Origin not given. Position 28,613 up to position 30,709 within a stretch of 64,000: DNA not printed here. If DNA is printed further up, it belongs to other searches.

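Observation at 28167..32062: Three-gene operon of signal-peptide plus C-terminal-TM surface proteins (possible adhesive fibre/S-layer module)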

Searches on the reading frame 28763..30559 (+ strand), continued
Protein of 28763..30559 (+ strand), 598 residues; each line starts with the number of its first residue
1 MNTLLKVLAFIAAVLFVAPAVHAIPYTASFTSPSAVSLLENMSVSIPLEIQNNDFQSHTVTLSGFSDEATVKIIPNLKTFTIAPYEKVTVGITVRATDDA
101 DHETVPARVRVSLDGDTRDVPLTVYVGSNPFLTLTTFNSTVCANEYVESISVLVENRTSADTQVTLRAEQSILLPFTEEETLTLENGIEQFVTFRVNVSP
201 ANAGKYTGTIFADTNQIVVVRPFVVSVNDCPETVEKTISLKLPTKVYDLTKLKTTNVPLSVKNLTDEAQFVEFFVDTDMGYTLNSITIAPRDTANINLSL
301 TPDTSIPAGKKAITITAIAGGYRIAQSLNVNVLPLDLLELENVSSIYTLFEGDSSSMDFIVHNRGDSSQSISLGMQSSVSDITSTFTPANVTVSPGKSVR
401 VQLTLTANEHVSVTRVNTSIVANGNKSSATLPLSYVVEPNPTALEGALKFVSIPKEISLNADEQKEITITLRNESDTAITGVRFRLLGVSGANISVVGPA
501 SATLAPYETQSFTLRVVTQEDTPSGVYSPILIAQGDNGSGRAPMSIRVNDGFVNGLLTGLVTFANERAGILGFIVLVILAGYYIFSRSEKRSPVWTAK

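Call 59: search_protein_families(library=ncbifam, proteins=[P0060, P0049, P0094, P0070, P0073, P0100, P0097, P0113, P0169, P0050], max_evalue=10)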
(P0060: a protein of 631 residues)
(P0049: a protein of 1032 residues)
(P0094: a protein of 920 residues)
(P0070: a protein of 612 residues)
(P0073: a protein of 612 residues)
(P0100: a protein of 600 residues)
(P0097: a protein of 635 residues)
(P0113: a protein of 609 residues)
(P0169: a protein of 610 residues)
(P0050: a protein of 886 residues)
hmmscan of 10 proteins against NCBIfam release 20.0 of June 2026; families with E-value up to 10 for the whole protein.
P0060 (631 aa): 4 families
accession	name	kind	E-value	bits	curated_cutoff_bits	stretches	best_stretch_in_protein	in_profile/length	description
NF033506.0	PACE-CTERM-PROT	exception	8.4e-09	34.6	110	3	21-354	19-344/627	putative S-layer protein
NF041740.1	choice_anch_T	equivalog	1.2e-06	27.9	70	2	276-443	55-238/259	choice-of-anchor T family protein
TIGR02745.1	ccoG_rdxA_fixG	equivalog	0.0016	17.4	316.7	1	374-453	347-426/435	cytochrome c oxidase accessory protein CcoG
NF058595.1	invert_tail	domain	0.2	12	37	1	106-136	82-112/113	lipo-invert putative C-terminal anchoring domain-containing protein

P0049 (1032 aa): 2 families
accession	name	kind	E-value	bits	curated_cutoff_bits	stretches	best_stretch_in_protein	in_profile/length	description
NF012211.1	tand_rpt_95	domain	0.005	16.7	90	1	374-448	14-85/98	tandem-95 repeat protein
TIGR04456.1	LruC_dom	domain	0.25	11.5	36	1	52-98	197-243/243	LruC domain-containing protein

P0094 (920 aa): 2 families
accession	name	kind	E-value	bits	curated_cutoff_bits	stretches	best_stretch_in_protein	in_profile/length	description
NF041740.1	choice_anch_T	equivalog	3.2e-05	23.2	70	2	581-740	69-242/259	choice-of-anchor T family protein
TIGR02745.1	ccoG_rdxA_fixG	equivalog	0.06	12.3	316.7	1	668-740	349-420/435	cytochrome c oxidase accessory protein CcoG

P0070 (612 aa): 2 families
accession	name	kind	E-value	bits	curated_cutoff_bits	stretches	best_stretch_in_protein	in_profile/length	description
NF033506.0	PACE-CTERM-PROT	exception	1.7e-13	50.1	110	3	465-593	497-620/627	putative S-layer protein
NF041740.1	choice_anch_T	equivalog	9.3e-06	25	70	2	146-212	51-121/259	choice-of-anchor T family protein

P0073 (612 aa): 2 families
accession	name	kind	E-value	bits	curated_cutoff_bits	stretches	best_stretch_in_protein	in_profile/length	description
NF041740.1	choice_anch_T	equivalog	4.7e-11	42.3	70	4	152-278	54-183/259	choice-of-anchor T family protein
TIGR01451.2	B_ant_repeat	repeat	0.059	13.4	24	1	471-495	9-33/53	DUF11 type repeat protein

P0100 (600 aa): 2 families
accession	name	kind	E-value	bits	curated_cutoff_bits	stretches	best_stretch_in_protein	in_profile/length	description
NF041740.1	choice_anch_T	equivalog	0.16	11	70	1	338-397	155-219/259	choice-of-anchor T family protein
TIGR02745.1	ccoG_rdxA_fixG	equivalog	2.1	7.2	316.7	1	345-421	347-424/435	cytochrome c oxidase accessory protein CcoG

P0097 (635 aa): 2 families
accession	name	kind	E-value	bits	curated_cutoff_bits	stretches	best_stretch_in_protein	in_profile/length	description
NF041740.1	choice_anch_T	equivalog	8.6e-06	25.1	70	3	463-548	147-239/259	choice-of-anchor T family protein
NF058595.1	invert_tail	domain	0.13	12.6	37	1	94-125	81-112/113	lipo-invert putative C-terminal anchoring domain-containing protein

P0113 (609 aa): 3 families
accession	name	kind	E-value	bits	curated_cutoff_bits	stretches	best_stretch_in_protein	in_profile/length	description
NF041740.1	choice_anch_T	equivalog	0.0019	17.4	70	1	342-429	155-245/259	choice-of-anchor T family protein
TIGR02745.1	ccoG_rdxA_fixG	equivalog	0.0071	15.3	316.7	1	345-424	343-420/435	cytochrome c oxidase accessory protein CcoG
TIGR04398.1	SLAP_DUP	domain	0.071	13.1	28.5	1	436-482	28-72/125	SLAP domain-containing protein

P0169 (610 aa): 3 families
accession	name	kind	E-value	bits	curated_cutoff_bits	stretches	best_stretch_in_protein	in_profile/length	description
TIGR02745.1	ccoG_rdxA_fixG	equivalog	0.0049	15.9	316.7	2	354-434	342-421/435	cytochrome c oxidase accessory protein CcoG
NF011815.0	PRK15287.1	equivalog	0.017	14.9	253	1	473-542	40-102/158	fimbrial minor subunit StfF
NF053819.1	EF0750_LPXTG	subfamily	0.22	12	47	1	534-595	37-100/105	EF2685/EF0750 family sortase-dependent surface protein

P0050 (886 aa): 3 families
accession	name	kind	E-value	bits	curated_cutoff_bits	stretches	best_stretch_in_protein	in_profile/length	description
NF041740.1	choice_anch_T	equivalog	9.5e-05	21.7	70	1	329-396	57-122/259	choice-of-anchor T family protein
TIGR03096.1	nitroso_cyanin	equivalog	0.12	12.2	142.85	0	729-757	80-108/135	nitrosocyanin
NF058595.1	invert_tail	domain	1.7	9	37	1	486-509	88-111/113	lipo-invert putative C-terminal anchoring domain-containing protein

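Call 61: search_protein_families(library=ncbifam, alignment_id=A1, max_evalue=10)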
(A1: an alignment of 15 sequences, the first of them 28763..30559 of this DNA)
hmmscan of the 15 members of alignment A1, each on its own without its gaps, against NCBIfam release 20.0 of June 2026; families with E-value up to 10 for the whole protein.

A. member 1, window:28763-30559:+ (598 aa): 3 families
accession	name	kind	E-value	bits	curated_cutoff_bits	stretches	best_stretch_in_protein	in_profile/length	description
NF038353.1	FxLYD_dom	domain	0.043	13.7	23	1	464-519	3-60/71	FxLYD domain-containing protein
TIGR03102.1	halo_cynanin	subfamily_domain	0.086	12.9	93.8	1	353-420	7-73/115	halocyanin domain-containing protein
NF006593.0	PRK09126.1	equivalog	0.14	11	420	1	367-426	123-182/393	5-demethoxyubiquinol-8 5-hydroxylase UbiM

B. families by the number of members that match (of 15 scanned): 15 families
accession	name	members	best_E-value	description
NF041740.1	choice_anch_T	4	1.7e-06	choice-of-anchor T family protein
TIGR01965.1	VCBS_repeat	4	0.018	VCBS domain-containing protein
NF058595.1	invert_tail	3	0.0033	lipo-invert putative C-terminal anchoring domain-containing protein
NF012200.0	choice_anch_D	3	0.22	choice-of-anchor D domain-containing protein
NF033506.0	PACE-CTERM-PROT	2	0.0088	putative S-layer protein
NF038353.1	FxLYD_dom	2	0.019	FxLYD domain-containing protein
NF041425.1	OS_HP2_seleno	2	0.059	OS_HP2 family (seleno)protein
TIGR03102.1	halo_cynanin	2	0.086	halocyanin domain-containing protein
NF001267.0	PRK00228.1-2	1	0.027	YqgE/AlgH family protein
NF010230.0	PRK13682.1-5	1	0.041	hypothetical protein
NF045757.1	MPN565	1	0.091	MPN565 family protein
NF006593.0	PRK09126.1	1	0.14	5-demethoxyubiquinol-8 5-hydroxylase UbiM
NF010233.0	PRK13682.2-4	1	0.74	hypothetical protein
NF038396.1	NF038396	1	3.1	NF038396 family protein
NF011741.1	PRK15194.1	1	7.9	type 1 fimbrial major subunit FimA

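Call 74: list_cluster_members(proteins=[P0070, P0056, P0063, P0065, P0067, P0077, P0094, P0102, P0162, P0185])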
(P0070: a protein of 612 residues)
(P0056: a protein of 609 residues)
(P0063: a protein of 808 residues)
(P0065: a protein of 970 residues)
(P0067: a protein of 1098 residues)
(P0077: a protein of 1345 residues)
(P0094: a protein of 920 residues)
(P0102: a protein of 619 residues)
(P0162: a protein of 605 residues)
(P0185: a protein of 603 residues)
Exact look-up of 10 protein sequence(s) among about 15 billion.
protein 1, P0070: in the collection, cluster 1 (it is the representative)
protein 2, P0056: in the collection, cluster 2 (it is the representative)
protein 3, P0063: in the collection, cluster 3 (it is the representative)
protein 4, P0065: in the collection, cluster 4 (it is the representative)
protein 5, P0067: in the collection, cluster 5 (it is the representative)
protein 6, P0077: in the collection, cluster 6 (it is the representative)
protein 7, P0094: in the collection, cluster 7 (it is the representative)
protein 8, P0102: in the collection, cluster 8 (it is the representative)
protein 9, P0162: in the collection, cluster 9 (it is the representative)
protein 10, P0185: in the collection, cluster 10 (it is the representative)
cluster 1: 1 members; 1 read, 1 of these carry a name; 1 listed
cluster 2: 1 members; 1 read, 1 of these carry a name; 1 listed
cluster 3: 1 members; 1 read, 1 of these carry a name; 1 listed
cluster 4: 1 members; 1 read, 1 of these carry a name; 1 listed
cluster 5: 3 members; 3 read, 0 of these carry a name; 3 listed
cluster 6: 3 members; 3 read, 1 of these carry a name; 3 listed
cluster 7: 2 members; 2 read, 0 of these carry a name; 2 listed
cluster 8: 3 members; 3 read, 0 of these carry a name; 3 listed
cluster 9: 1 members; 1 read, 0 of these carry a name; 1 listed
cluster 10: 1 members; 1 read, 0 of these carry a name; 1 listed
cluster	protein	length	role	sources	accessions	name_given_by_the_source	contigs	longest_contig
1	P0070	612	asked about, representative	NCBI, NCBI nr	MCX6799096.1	MAG: NEW3 domain-containing protein [Candidatus Diapherotrites archaeon] | NEW3 domain-containing protein [Candidatus Diapherotrites archaeon]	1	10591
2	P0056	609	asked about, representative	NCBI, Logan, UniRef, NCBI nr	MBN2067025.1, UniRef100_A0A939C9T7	MAG: hypothetical protein JW744_01000 [Candidatus Diapherotrites archaeon] | Alpha-galactosidase NEW3 domain-containing protein n=1 Tax=Candidatus Iainarchaeum sp. ... | hypothetical protein [Candidatus Diapherotrites archaeon]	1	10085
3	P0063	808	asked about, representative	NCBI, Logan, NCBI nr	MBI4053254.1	MAG: hypothetical protein HY394_04410 [Candidatus Diapherotrites archaeon] | hypothetical protein [Candidatus Diapherotrites archaeon]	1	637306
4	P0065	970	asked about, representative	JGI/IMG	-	uncharacterized membrane protein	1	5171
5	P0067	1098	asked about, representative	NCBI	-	-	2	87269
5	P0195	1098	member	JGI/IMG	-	-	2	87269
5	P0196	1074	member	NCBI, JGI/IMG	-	-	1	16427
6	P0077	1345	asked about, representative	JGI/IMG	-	-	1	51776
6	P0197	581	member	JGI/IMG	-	hypothetical protein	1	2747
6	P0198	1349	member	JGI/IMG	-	-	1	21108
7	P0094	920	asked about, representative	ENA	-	-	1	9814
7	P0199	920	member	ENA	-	-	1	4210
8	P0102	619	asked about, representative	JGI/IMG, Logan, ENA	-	-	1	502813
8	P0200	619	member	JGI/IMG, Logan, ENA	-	-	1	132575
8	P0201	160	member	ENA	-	-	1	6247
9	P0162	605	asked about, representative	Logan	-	-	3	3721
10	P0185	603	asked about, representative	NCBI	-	-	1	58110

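Call 89: find_encoding_contigs(protein=P0185, flank=7000, max_places=1)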
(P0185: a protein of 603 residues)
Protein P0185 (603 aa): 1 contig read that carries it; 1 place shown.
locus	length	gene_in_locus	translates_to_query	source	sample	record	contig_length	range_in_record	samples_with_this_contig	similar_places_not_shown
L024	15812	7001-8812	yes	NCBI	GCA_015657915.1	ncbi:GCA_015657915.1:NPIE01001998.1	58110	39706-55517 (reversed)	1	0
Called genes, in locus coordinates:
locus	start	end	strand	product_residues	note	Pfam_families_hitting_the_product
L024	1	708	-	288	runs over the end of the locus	-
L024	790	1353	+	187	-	PF00254:FKBP_C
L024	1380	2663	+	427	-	PF02403:Seryl_tRNA_N, PF00587:tRNA-synt_2b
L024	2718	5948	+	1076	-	PF02463:SMC_N, PF13175:AAA_15, PF13304:AAA_21 (weak), PF13476:AAA_23, PF13555:AAA_29 (weak)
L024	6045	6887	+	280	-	-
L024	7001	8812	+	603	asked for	PF22544:HYDIN_VesB_CFA65-like_Ig (faint)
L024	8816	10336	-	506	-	-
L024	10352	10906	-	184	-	PF13238:AAA_18, PF00406:ADK, PF13207:AAA_17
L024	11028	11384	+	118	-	PF01243:PNPOx_N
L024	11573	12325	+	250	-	-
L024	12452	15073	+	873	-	PF00690:Cation_ATPase_N, PF00122:E1-E2_ATPase, PF00702:Hydrolase, PF13246:Cation_ATPase, PF00689:Cation_ATPase_C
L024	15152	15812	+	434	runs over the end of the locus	PF00375:SDF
